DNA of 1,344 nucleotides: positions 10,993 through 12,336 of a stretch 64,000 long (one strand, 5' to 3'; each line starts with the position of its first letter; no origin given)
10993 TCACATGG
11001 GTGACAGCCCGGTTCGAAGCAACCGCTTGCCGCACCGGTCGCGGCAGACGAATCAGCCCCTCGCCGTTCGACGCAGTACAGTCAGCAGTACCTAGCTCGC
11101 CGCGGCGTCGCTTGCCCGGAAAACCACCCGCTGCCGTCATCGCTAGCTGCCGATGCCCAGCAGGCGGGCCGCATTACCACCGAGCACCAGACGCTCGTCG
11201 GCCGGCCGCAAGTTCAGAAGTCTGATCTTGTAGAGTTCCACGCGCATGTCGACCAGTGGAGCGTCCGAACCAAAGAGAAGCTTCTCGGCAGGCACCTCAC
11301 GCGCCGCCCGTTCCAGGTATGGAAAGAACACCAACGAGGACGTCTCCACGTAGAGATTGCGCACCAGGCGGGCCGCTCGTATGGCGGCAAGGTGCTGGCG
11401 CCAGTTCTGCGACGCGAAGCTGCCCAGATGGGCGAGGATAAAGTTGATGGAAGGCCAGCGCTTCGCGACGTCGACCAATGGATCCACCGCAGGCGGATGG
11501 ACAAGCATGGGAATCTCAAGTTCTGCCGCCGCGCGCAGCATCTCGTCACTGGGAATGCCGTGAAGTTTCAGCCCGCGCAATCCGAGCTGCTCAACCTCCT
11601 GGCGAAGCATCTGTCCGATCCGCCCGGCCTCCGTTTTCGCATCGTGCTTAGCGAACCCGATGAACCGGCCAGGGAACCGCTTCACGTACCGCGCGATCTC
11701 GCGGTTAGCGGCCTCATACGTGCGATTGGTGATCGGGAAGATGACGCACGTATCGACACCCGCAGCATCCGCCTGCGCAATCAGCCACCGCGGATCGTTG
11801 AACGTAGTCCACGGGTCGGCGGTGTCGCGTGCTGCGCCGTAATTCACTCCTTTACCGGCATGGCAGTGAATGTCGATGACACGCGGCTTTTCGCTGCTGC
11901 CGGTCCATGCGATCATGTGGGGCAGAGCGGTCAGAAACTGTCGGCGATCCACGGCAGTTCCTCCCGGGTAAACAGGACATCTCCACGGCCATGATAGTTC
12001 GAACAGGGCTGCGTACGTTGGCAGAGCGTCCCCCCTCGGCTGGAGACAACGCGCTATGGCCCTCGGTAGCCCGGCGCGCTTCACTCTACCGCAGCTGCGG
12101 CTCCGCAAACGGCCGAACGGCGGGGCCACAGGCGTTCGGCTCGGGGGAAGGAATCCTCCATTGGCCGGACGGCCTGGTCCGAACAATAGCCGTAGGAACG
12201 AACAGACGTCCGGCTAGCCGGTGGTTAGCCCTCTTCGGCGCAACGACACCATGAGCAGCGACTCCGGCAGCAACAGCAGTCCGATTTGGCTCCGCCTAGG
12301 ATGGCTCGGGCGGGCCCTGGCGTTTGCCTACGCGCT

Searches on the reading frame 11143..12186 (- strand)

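Call 60: search_protein_families(library=pfam, proteins=[window:11143-12186:-], max_evalue=0.00001)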
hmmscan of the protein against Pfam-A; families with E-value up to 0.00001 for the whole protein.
window:11143-12186:- (347 aa): 1 family
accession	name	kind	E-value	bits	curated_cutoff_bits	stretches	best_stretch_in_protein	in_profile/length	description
PF04909.20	Amidohydro_2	-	3.3e-22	80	26.4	1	104-345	1-289/289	Amidohydrolase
